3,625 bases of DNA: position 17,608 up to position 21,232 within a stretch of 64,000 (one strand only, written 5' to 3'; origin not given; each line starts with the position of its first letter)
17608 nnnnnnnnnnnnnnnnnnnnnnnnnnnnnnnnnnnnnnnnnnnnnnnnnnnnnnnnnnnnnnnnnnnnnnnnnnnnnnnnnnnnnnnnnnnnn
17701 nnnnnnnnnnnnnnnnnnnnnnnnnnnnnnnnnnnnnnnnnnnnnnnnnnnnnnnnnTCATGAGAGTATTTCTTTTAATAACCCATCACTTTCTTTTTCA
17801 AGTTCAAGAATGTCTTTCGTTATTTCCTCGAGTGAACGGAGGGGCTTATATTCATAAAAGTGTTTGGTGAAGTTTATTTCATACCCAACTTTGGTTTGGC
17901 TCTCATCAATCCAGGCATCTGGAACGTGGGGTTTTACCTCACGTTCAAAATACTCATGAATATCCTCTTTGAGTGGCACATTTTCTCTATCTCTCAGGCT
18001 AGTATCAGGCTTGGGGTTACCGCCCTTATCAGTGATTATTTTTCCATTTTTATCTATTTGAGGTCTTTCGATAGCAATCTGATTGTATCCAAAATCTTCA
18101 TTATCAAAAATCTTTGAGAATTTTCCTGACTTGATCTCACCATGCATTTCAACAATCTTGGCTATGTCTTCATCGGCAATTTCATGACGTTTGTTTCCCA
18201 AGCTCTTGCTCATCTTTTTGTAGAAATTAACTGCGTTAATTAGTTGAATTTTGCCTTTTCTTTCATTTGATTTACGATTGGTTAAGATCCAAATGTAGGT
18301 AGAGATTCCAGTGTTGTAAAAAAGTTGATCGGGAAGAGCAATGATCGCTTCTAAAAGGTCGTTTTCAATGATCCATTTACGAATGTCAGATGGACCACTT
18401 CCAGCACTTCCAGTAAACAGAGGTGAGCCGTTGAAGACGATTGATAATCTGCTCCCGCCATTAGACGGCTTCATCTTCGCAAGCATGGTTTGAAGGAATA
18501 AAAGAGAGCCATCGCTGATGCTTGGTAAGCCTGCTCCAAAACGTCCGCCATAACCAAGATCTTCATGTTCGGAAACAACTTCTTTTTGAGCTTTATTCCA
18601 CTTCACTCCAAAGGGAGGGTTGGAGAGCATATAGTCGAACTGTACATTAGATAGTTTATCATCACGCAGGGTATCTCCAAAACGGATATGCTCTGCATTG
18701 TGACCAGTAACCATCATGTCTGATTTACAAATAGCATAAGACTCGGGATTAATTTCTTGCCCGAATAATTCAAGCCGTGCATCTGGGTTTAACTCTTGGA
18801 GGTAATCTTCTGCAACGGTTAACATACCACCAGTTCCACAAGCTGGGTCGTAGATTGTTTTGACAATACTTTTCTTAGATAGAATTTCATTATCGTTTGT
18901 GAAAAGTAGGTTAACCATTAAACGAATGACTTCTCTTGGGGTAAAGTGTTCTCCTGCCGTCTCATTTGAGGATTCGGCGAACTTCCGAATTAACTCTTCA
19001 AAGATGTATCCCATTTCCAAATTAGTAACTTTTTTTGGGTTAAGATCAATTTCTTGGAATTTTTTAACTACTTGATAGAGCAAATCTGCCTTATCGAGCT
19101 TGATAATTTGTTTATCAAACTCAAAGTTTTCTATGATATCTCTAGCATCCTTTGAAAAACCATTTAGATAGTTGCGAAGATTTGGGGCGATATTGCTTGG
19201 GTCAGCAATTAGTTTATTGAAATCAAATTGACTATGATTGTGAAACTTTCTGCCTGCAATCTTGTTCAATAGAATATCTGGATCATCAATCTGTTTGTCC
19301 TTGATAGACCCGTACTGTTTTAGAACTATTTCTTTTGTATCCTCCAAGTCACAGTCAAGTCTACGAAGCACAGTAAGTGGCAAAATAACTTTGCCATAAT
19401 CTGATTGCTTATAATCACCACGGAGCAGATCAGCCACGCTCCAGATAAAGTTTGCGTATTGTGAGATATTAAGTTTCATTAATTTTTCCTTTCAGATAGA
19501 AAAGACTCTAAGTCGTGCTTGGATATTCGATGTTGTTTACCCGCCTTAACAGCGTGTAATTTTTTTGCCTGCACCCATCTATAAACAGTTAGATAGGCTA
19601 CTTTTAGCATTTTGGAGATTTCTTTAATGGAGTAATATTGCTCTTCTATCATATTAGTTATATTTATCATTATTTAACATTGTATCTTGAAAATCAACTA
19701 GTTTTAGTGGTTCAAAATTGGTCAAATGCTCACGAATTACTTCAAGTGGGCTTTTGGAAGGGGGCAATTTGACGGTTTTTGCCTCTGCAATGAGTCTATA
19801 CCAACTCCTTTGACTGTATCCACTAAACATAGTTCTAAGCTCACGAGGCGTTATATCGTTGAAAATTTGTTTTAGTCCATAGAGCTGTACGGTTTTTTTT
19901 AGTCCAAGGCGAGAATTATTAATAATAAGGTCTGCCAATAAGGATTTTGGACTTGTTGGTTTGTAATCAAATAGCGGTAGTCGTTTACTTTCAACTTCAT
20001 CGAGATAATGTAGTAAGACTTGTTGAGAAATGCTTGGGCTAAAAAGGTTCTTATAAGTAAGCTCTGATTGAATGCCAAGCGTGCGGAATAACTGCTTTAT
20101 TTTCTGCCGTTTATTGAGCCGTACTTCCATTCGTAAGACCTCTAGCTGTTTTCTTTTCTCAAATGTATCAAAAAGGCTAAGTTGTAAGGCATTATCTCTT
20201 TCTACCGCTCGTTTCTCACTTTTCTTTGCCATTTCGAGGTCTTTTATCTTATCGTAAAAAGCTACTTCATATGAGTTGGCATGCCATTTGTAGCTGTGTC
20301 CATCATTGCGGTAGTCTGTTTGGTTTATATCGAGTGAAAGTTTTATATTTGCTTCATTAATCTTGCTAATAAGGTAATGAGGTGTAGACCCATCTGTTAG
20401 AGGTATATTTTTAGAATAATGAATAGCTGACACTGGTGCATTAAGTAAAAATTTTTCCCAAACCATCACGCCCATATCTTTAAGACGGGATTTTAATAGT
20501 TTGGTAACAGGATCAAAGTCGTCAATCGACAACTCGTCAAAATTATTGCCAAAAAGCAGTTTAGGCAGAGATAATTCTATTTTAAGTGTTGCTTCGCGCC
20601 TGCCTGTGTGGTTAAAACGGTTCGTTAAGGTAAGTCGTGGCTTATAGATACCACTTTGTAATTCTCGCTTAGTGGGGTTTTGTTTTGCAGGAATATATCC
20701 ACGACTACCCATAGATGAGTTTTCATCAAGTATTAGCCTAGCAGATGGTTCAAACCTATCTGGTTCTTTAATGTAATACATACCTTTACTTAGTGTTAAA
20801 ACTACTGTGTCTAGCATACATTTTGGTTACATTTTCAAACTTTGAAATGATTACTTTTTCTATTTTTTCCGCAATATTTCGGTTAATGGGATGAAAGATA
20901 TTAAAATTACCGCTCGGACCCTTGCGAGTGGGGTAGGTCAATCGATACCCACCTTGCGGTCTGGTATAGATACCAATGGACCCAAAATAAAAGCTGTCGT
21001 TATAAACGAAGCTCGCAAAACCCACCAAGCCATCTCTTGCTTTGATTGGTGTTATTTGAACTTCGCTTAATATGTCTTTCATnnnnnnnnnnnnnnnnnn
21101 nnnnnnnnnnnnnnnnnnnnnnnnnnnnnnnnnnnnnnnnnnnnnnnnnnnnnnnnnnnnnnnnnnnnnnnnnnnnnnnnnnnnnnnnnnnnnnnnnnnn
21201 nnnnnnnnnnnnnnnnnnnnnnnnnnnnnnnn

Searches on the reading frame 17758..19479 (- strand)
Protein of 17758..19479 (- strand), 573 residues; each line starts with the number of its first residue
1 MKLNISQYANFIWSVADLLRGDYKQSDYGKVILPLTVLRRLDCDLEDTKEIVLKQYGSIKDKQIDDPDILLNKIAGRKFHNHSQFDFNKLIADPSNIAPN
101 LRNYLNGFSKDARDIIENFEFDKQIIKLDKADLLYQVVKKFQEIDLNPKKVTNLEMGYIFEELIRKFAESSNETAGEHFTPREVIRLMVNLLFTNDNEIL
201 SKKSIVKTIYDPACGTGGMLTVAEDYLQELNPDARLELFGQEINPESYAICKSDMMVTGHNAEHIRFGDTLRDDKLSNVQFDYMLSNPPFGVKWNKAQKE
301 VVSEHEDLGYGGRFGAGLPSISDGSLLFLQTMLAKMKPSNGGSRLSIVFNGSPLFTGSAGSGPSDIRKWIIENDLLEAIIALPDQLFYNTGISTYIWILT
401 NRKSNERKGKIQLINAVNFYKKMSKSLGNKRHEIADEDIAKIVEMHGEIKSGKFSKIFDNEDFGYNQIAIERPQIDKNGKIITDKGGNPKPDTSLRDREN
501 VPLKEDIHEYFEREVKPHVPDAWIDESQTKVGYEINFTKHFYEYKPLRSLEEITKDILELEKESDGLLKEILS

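Call 7: search_protein_families(library=pfam, proteins=[window:17758-19479:-], max_evalue=0.01)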
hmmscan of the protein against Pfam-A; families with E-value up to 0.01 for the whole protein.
window:17758-19479:- (573 aa): 4 families
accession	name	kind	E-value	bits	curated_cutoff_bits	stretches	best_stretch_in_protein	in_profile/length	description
PF02384.22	N6_Mtase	-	1.5e-62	212.1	20.4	1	156-463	6-290/311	N-6 DNA Methylase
PF12161.14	HsdM_N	-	1.6e-28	100.5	24.5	1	9-141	2-135/135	HsdM N-terminal domain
PF05175.20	MTS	-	0.00049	20.2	23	1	202-294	29-112/170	Methyltransferase small domain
PF01170.24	UPF0020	-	0.0057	16.8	22.3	0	207-298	30-139/197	RMKL-like, methyltransferase domain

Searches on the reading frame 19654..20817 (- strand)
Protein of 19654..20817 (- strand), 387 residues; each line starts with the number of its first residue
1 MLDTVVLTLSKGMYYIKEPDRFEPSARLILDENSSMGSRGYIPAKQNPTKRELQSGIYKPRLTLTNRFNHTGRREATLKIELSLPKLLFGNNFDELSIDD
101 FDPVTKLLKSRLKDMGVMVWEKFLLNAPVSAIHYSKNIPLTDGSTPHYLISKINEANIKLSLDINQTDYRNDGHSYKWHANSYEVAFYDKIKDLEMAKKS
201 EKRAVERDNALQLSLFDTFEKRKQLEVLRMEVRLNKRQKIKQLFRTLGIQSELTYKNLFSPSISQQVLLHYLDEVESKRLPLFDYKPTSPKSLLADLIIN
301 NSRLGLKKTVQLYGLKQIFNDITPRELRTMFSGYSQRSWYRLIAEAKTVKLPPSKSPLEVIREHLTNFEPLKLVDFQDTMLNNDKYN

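Call 7: search_protein_families(library=pfam, proteins=[window:19654-20817:-], max_evalue=0.01)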
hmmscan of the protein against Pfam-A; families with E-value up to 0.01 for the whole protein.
window:19654-20817:- (387 aa): 0 families

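Call 35: search_protein_families(library=phrogs, proteins=[window:19654-20817:-], max_evalue=0.01)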
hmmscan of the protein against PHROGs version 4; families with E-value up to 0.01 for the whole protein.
window:19654-20817:- (387 aa): 0 families

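Call 66: search_protein_families(library=padloc, proteins=[window:19654-20817:-], max_evalue=0.001)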
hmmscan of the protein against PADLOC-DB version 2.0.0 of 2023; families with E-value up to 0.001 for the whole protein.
window:19654-20817:- (387 aa): 0 families

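Call 76: search_solved_structures(query=window:19654-20817:-, max_evalue=1)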
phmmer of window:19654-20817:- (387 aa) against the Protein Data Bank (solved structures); distinct sequences matched with E-value up to 1: 3.
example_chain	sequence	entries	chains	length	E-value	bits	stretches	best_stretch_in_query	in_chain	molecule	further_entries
6ys9_A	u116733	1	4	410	0.067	15.4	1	237-320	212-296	Magnesium-protoporphyrin methyltransferase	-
5ewu_A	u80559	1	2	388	0.35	13.1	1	240-321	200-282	Magnesium-chelatase subunit ChlH, chloroplastic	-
1l0q_A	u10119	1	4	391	0.4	12.9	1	9-80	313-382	Surface layer protein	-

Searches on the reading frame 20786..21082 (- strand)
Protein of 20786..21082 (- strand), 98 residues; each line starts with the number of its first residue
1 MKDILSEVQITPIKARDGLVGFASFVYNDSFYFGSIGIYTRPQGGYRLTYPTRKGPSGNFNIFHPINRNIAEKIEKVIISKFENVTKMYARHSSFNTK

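Call 7: search_protein_families(library=pfam, proteins=[window:20786-21082:-], max_evalue=0.01)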
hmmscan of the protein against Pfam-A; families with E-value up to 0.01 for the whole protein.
window:20786-21082:- (98 aa): 1 family
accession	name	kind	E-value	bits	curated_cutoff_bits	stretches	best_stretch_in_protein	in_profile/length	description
PF04026.17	SpoVG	-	1.8e-08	34.9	29.6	1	6-83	4-81/82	SpoVG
